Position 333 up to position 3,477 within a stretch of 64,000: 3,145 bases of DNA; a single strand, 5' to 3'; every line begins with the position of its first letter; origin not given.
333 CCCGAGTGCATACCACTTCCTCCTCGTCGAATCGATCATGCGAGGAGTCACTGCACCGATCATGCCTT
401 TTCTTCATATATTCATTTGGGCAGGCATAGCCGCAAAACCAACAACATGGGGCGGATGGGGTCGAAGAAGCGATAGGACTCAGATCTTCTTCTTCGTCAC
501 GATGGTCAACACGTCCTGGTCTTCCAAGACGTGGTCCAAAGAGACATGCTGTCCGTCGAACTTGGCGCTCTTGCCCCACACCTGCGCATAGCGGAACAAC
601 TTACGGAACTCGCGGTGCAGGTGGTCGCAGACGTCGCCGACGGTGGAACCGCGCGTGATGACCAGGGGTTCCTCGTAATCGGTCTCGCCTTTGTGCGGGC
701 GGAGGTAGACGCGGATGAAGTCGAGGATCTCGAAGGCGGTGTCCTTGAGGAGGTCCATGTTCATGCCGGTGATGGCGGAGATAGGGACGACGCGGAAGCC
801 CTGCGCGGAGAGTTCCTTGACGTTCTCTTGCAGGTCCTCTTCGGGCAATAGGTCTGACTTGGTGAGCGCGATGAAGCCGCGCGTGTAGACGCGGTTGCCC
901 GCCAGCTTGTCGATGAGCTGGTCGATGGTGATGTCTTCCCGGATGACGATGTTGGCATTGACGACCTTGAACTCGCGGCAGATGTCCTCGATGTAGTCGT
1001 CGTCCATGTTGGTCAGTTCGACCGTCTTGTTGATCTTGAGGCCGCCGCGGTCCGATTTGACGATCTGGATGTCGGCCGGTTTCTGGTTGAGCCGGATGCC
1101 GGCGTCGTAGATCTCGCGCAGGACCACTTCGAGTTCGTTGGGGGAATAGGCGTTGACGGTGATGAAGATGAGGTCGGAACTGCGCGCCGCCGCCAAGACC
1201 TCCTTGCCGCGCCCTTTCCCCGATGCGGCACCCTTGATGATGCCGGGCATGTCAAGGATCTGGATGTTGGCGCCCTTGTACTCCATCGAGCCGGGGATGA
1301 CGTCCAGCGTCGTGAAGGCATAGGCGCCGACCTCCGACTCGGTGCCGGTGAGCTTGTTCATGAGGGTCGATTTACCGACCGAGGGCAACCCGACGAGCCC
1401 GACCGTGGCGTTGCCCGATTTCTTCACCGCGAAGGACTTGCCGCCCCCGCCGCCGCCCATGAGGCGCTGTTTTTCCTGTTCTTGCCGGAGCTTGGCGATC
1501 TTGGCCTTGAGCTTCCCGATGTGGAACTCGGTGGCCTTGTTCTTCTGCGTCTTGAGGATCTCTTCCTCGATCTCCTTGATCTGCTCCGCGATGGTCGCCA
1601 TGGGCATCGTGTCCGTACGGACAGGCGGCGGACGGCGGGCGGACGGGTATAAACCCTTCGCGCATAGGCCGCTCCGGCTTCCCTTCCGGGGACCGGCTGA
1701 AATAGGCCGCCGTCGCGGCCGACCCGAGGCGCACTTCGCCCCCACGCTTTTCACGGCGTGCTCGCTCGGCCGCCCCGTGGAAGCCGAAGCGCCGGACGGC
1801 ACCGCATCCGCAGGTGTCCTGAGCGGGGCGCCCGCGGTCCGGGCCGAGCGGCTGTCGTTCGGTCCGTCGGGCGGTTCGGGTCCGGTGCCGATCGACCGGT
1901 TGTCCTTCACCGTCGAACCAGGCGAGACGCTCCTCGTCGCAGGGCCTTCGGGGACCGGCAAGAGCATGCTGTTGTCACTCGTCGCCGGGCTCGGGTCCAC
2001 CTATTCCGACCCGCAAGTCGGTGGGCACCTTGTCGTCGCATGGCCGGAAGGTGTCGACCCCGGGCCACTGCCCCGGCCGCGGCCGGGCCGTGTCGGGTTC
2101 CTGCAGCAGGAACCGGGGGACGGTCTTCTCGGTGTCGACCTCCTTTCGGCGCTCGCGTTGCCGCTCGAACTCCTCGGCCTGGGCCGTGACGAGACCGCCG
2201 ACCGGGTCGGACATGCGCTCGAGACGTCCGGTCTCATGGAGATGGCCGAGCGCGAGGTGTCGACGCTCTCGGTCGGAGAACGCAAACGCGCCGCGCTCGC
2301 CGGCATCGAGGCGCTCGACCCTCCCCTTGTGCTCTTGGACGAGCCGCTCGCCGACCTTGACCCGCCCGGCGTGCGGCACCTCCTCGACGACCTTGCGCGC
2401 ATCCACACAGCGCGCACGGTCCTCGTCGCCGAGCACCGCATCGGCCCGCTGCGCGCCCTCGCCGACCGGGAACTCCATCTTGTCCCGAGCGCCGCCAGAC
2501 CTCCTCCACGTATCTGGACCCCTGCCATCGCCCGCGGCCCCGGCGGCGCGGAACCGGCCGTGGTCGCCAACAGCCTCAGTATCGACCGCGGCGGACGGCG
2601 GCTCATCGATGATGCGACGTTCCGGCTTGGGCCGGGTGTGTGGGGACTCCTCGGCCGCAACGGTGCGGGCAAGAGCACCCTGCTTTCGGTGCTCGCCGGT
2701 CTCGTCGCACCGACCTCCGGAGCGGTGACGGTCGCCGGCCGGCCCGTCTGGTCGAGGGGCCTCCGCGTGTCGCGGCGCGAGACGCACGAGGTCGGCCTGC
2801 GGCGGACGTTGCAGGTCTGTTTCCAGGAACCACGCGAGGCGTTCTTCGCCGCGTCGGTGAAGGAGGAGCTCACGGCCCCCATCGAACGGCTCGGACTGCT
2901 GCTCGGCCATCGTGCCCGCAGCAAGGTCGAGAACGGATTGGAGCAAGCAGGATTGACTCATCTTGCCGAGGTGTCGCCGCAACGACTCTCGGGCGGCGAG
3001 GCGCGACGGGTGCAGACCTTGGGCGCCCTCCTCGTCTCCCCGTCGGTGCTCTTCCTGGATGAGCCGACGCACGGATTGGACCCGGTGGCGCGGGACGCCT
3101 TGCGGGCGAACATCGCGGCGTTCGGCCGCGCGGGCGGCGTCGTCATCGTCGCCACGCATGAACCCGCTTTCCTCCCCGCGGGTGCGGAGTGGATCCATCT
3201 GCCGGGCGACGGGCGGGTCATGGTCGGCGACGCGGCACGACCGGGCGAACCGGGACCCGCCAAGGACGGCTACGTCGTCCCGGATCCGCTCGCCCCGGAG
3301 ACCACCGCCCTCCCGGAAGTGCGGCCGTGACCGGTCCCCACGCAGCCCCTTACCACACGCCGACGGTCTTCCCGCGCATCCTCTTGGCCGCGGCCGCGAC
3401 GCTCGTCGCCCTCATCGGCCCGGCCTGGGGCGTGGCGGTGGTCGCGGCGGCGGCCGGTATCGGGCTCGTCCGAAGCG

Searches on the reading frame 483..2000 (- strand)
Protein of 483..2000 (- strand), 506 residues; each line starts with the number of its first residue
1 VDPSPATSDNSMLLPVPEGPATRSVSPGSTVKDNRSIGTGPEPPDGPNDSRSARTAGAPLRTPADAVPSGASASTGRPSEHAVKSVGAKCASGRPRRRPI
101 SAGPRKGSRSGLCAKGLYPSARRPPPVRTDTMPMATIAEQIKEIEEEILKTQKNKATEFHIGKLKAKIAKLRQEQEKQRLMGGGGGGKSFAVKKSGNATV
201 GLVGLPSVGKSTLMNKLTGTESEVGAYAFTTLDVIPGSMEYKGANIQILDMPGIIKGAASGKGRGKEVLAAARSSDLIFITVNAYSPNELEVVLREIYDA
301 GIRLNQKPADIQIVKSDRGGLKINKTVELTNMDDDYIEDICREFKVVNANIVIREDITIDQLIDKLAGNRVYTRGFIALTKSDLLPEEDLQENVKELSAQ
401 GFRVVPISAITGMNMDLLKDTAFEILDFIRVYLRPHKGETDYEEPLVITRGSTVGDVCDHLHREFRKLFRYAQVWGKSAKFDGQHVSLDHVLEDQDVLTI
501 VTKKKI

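Call 14: search_protein_families(library=pfam, proteins=[window:483-2000:-], max_evalue=0.001)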
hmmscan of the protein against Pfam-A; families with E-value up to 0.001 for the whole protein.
window:483-2000:- (506 aa): 6 families
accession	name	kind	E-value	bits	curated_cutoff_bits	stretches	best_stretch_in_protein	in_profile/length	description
PF16897.10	MMR_HSR1_Xtn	-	8.2e-28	96.9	35.2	1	318-427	1-105/106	C-terminal region of MMR_HSR1 domain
PF01926.29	MMR_HSR1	-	5.5e-24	84.9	21.9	1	199-309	1-107/113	50S ribosome-binding GTPase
PF02824.27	TGS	-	7.7e-16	58.3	22.2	1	429-502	1-60/60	TGS domain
PF02421.24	FeoB_N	-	5.6e-15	55.6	27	1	199-255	2-58/156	Ferrous iron transport protein B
PF03193.22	RsgA_GTPase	-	2e-05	24.9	30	0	376-420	57-102/174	RsgA GTPase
PF02597.26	ThiS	-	0.00068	20.6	22.5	0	441-502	12-71/76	ThiS family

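Call 20: search_protein_families(library=ncbifam, proteins=[window:483-2000:-], max_evalue=0.00001)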
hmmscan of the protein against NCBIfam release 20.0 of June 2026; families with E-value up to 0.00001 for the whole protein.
window:483-2000:- (506 aa): 19 families
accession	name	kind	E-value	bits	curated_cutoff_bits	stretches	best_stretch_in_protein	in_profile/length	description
NF008956.1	PRK12299.1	equivalog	9.5e-25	87.2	300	1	178-322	139-285/327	GTPase ObgE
TIGR02729.1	Obg_CgtA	equivalog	2.3e-23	82.7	280.25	1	192-320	152-287/329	Obg family GTPase CgtA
NF008955.0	PRK12297.1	equivalog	1.5e-22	80.1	406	1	198-318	160-287/429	GTPase ObgE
TIGR00231.1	small_GTP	domain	2.3e-19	69.8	42.5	1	198-321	4-136/164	GTP-binding protein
NF007171.0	PRK09602.1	subfamily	1.9e-16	59.9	387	1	198-234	3-39/397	YchF-related putative GTPase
NF008954.1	PRK12296.1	equivalog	5.1e-16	58.2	377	1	180-272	142-234/470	GTPase ObgE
NF000908.1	PRK00089.1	equivalog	3.8e-14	52.7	237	1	199-289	5-98/291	GTPase Era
TIGR00092.1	TIGR00092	equivalog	7.2e-12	45.1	279.2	0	198-234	3-40/368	redox-regulated ATPase YchF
TIGR03594.1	GTPase_EngA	equivalog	2.6e-11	43.2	306.7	1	162-259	150-238/432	ribosome biogenesis GTPase Der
TIGR00437.1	feoB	equivalog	3.8e-11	42.4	315.65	1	204-255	1-52/594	ferrous iron transport protein B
TIGR00436.1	era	equivalog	1.3e-10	41.1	116.25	1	199-317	2-118/270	GTPase Era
TIGR00450.1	mnmE_trmE_thdF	equivalog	2.2e-08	33.6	252.6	1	198-289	210-303/446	tRNA uridine-5-carboxymethylaminomethyl(34) synthesis GTPase MnmE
NF003661.0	PRK05291.1-3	equivalog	3e-08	33.4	380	1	198-367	217-367/448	tRNA uridine-5-carboxymethylaminomethyl(34) synthesis GTPase MnmE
NF007105.0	PRK09554.1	equivalog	6.1e-08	31.3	683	1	198-255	4-61/772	Fe(2+) transporter permease subunit FeoB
TIGR03596.1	GTPase_YlqF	equivalog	6.2e-08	32.3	208.2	1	195-257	116-176/276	ribosome biogenesis GTPase YlqF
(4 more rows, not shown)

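Call 35: search_solved_structures(query=window:483-2000:-, max_evalue=1e-10)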
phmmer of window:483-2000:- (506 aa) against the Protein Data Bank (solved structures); distinct sequences matched with E-value up to 1e-10: 7.
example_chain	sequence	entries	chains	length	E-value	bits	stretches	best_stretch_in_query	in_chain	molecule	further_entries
7rr5_R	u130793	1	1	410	1.5e-93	317.2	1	134-505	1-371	Ribosome-interacting GTPase 1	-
4a9a_A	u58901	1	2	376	5e-93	315.5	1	134-503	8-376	RIBOSOME-INTERACTING GTPASE 1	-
7nrc_So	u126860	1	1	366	4.2e-81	276.2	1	137-500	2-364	Ribosome-interacting GTPase 2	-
1udx_A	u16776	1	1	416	5.3e-17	64.8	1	197-297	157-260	the GTP-binding protein Obg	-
2eki_A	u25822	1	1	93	1.9e-14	56.4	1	426-503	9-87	Developmentally-regulated GTP-binding protein 1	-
1lnz_A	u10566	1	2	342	6.4e-12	48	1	192-328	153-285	SPO0B-associated GTP-binding protein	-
7oi6_y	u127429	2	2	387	5e-11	45.1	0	198-281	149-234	GTP-binding protein 10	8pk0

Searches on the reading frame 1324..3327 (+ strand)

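Call 14: search_protein_families(library=pfam, proteins=[window:1324-3327:+], max_evalue=0.001)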
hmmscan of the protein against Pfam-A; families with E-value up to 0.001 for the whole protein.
window:1324-3327:+ (668 aa): 8 families
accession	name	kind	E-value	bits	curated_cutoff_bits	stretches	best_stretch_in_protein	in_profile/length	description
PF00005.33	ABC_tran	-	2.8e-43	148.2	25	2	432-582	5-136/137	ABC transporter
PF13304.12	AAA_21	-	7.8e-15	56.1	27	1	545-617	228-303/304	AAA domain, putative AbiEii toxin, Type IV TA system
PF13555.12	AAA_29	-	5.4e-06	26.5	27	0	439-464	24-49/61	P-loop containing region of AAA domain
PF13481.12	AAA_25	-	9e-05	22.6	27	0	197-220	30-53/195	AAA domain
PF13476.12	AAA_23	-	0.00018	22.7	27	0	428-456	10-38/201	AAA domain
PF02463.25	SMC_N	-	0.00024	21.1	40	0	299-372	121-198/220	RecF/RecN/SMC N terminal domain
PF13191.12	AAA_16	-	0.00055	20.9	32.6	0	199-363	24-161/167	AAA ATPase domain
PF03193.22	RsgA_GTPase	-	0.00099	19.4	30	0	193-220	100-126/174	RsgA GTPase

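Call 20: search_protein_families(library=ncbifam, proteins=[window:1342-3327:+], max_evalue=0.00001)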
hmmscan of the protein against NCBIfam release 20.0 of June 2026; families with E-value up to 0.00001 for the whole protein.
window:1342-3327:+ (662 aa): 179 families (the best 25 are shown)
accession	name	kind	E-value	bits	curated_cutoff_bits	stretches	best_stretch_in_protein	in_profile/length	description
TIGR01166.1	cbiO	subfamily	6.7e-64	214.9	211.8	2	433-607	20-186/190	cobalt ABC transporter, ATP-binding protein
TIGR04521.1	ECF_ATPase_2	equivalog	6e-54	183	330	2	433-613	33-210/279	energy-coupling factor transporter ATPase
TIGR04520.1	ECF_ATPase_1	equivalog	9.3e-50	169.5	315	2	421-607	17-196/269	energy-coupling factor transporter ATPase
NF010171.0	PRK13652.1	equivalog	1.1e-49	169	476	2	436-627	35-217/277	cobalt transporter ATP-binding subunit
TIGR02673.1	FtsE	equivalog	1.7e-46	158.6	264.85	2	422-610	18-199/214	cell division ATP-binding protein FtsE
TIGR03864.1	PQQ_ABC_ATP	hypoth_equivalog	2.8e-45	154.6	302.25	2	409-606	4-191/236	ABC transporter, ATP-binding subunit, PQQ-dependent alcohol dehydrogenase system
TIGR01189.1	ccmA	equivalog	3.4e-45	154.2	131.6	2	409-609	3-188/198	heme ABC exporter ATP-binding protein CcmA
TIGR02857.1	CydD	equivalog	1e-44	153.4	435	2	406-612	321-521/529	thiol reductant ABC exporter subunit CydD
TIGR01188.1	drrA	subfamily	2.4e-44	151.8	312.45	2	433-607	21-183/302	daunorubicin resistance ABC transporter, ATP-binding protein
NF010061.0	PRK13538.1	equivalog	4.1e-44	150.6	195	3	504-610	87-195/211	cytochrome c biogenesis heme-transporting ATPase CcmA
NF010157.0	PRK13636.1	equivalog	5.9e-44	150.4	463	2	434-626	35-220/285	cobalt transporter ATP-binding subunit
NF010156.0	PRK13635.1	equivalog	7.3e-44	150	392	2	421-606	22-199/279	energy-coupling factor ABC transporter ATP-binding protein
NF010158.0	PRK13637.1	equivalog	1.7e-41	142.2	390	2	435-603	37-200/287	energy-coupling factor transporter ATPase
NF010155.0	PRK13634.1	equivalog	2.5e-40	138.6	413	2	434-619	36-217/290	energy-coupling factor ABC transporter ATP-binding protein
NF040873.1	AztA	equivalog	3.6e-40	137.6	220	3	522-610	93-181/191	zinc ABC transporter ATP-binding protein AztA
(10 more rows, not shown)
